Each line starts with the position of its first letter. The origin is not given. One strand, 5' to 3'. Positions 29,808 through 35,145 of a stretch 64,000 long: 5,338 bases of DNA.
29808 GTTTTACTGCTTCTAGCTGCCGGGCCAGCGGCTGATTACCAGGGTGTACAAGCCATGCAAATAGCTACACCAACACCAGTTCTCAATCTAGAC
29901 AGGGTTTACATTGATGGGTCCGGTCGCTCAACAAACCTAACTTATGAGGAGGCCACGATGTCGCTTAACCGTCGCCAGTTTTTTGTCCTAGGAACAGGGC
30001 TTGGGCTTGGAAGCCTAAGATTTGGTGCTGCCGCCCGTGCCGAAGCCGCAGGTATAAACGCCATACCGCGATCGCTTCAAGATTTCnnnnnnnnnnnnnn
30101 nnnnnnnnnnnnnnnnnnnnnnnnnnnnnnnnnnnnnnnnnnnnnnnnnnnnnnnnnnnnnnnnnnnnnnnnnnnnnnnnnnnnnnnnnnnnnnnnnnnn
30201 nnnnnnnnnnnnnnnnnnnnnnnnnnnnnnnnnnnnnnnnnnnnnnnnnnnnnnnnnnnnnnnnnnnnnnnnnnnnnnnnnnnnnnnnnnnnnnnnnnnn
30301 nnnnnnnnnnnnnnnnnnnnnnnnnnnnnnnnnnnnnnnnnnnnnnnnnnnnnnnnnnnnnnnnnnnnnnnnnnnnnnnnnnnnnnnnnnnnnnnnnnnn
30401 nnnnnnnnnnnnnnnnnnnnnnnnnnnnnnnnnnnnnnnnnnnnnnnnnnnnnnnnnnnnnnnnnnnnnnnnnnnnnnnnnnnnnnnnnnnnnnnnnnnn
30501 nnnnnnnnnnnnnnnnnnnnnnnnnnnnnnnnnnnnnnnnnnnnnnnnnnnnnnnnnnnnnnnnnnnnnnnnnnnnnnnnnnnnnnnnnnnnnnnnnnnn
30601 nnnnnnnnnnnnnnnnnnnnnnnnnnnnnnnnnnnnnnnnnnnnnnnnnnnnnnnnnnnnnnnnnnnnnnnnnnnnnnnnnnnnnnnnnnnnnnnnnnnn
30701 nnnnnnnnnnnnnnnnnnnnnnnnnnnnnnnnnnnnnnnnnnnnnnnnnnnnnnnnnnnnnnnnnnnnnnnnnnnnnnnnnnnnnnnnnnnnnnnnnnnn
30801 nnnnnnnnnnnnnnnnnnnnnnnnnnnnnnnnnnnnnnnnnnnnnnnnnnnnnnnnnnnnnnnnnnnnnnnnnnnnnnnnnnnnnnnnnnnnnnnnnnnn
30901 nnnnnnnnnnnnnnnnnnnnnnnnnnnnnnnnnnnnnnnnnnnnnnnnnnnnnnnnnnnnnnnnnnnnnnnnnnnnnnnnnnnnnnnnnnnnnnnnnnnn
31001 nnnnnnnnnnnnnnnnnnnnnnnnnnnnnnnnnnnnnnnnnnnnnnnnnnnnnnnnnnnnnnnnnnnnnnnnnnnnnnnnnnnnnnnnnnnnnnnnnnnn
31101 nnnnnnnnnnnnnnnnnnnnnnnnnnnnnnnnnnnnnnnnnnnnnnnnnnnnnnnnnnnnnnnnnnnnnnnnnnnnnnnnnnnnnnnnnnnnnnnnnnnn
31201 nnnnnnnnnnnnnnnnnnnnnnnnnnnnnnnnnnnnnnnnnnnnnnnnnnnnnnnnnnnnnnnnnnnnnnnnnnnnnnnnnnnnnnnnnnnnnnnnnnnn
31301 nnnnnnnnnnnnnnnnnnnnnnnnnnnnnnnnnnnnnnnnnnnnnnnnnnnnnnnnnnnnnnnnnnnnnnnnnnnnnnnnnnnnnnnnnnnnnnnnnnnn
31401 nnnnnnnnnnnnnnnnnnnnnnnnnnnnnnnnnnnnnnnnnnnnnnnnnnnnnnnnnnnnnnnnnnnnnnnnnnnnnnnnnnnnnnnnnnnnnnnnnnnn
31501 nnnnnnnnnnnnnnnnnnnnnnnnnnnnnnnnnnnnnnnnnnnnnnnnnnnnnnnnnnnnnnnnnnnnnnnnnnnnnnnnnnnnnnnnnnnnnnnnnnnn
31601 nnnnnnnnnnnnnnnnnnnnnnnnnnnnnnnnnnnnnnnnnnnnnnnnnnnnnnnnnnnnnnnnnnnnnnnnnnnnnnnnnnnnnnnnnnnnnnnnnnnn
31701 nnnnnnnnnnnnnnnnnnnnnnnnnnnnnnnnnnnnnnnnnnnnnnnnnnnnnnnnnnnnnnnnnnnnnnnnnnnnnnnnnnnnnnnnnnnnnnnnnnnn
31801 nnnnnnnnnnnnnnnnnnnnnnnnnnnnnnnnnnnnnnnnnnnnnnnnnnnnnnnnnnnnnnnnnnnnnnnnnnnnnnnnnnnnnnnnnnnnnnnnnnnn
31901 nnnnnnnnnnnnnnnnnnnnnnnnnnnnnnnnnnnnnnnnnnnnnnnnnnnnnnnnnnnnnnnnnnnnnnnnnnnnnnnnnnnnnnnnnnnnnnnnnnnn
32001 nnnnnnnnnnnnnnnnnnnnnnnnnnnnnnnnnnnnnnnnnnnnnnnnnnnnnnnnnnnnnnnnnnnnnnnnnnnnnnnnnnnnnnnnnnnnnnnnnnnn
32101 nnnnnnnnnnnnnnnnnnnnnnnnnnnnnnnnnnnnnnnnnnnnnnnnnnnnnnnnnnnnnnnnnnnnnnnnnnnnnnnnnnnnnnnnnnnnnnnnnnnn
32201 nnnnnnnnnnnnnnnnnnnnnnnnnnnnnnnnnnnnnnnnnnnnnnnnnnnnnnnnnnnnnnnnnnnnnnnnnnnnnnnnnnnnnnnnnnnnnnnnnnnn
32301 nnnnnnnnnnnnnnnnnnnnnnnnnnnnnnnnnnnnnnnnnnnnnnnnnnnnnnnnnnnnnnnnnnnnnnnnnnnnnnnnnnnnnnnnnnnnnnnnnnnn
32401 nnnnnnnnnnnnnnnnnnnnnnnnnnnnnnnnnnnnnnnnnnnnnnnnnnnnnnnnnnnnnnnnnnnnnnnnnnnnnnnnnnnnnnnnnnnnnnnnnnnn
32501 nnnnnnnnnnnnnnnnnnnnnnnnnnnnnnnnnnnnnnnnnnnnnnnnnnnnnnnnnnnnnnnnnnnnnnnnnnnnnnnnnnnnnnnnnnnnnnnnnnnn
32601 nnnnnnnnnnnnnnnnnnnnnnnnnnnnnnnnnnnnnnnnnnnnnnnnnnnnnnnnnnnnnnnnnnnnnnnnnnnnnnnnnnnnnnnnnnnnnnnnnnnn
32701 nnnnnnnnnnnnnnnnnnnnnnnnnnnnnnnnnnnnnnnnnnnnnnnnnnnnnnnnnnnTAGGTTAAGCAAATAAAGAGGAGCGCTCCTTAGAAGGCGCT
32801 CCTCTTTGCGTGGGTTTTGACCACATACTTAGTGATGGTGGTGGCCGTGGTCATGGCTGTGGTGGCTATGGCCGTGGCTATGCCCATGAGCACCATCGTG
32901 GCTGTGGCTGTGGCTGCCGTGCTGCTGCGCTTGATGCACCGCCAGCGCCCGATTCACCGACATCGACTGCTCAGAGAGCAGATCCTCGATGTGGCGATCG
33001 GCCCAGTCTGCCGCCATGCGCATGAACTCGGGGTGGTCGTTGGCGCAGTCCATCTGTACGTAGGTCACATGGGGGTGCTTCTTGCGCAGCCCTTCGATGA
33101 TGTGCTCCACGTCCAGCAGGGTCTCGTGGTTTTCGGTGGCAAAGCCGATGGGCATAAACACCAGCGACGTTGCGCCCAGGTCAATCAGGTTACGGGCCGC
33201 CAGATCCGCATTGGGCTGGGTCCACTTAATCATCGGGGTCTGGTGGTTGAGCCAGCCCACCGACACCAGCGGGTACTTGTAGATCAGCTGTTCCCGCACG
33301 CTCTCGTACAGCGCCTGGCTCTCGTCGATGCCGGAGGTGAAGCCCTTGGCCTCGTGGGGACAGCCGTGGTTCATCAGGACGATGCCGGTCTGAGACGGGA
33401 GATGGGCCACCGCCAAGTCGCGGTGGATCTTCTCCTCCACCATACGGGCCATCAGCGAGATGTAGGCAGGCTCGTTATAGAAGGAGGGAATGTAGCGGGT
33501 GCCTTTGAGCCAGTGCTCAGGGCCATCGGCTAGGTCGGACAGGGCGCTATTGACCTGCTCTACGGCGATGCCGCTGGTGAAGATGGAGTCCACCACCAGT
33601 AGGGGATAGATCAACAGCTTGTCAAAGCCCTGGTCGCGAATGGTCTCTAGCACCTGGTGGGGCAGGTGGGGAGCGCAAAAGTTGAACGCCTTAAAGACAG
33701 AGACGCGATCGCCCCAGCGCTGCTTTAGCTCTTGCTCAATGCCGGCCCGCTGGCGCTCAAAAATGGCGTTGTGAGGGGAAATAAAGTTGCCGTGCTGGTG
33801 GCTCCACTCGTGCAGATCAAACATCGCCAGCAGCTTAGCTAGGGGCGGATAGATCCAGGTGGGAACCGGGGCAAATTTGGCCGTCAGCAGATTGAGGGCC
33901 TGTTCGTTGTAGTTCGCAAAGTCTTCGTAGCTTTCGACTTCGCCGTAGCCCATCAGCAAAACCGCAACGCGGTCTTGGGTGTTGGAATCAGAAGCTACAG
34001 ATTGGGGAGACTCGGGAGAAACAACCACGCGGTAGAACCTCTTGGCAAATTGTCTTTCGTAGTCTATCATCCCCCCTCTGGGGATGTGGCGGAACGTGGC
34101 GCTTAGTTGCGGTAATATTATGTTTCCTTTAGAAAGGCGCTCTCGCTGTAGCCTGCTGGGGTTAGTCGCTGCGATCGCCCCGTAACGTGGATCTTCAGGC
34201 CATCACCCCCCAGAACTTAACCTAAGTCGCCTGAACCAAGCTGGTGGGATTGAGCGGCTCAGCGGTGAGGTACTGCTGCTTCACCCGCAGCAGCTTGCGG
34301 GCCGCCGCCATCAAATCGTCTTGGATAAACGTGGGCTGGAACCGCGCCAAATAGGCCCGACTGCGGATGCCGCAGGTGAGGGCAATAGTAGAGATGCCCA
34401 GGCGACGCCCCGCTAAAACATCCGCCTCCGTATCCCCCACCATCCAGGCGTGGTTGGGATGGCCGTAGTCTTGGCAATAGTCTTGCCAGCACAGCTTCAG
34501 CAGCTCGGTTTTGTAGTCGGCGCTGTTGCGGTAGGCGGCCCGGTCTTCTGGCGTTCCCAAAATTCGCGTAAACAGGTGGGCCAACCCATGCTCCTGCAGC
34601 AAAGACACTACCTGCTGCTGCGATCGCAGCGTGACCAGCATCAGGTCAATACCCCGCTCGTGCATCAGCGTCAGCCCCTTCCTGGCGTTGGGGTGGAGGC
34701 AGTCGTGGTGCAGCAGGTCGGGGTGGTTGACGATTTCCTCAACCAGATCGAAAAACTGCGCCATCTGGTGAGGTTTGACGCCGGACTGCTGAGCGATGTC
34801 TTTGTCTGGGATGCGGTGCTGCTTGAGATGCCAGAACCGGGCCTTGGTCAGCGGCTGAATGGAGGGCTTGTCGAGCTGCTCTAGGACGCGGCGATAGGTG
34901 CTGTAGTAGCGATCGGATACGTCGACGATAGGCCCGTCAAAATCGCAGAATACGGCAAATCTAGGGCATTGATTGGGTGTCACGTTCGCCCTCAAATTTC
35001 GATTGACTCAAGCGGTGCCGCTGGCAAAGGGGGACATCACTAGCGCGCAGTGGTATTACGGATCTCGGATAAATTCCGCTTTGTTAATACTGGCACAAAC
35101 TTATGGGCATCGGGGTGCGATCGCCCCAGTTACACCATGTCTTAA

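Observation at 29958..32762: Tat-exported copper radical oxidase with an N-terminal six-fold repeat (propeller/lectin-like) domain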

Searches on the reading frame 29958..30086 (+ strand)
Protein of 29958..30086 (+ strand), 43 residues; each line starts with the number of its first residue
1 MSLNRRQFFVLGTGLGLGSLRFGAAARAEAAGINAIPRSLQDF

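Call 56: search_protein_families(library=ncbifam, proteins=[window:29958-30086:+], max_evalue=10)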
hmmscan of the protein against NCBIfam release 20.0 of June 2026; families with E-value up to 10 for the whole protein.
seq(43 aa): 0 families

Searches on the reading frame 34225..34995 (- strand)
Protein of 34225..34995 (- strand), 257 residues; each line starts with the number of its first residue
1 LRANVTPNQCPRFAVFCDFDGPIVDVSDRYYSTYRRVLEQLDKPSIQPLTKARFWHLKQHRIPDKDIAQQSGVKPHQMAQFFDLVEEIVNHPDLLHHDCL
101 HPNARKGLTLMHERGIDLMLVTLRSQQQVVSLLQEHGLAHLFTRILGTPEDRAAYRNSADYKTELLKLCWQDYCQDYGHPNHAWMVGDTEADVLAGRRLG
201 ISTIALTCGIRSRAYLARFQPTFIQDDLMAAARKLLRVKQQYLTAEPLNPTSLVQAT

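Call 14: search_protein_families(library=pfam, proteins=[window:34225-34995:-], max_evalue=0.001)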
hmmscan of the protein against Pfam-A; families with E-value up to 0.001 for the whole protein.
window:34225-34995:- (257 aa): 4 families
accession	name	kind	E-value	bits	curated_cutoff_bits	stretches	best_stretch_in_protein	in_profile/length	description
PF13419.12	HAD_2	-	6.4e-15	56.2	23.8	1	18-205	4-177/178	Haloacid dehalogenase-like hydrolase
PF00702.32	Hydrolase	-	1.2e-12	49.1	26.4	1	14-200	3-191/191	haloacid dehalogenase-like hydrolase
PF13242.12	Hydrolase_like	-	2.3e-10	40.7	22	1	174-229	14-73/75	HAD-hyrolase-like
PF12710.13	HAD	-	1.7e-05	25.8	27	1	15-195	1-187/189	haloacid dehalogenase-like hydrolase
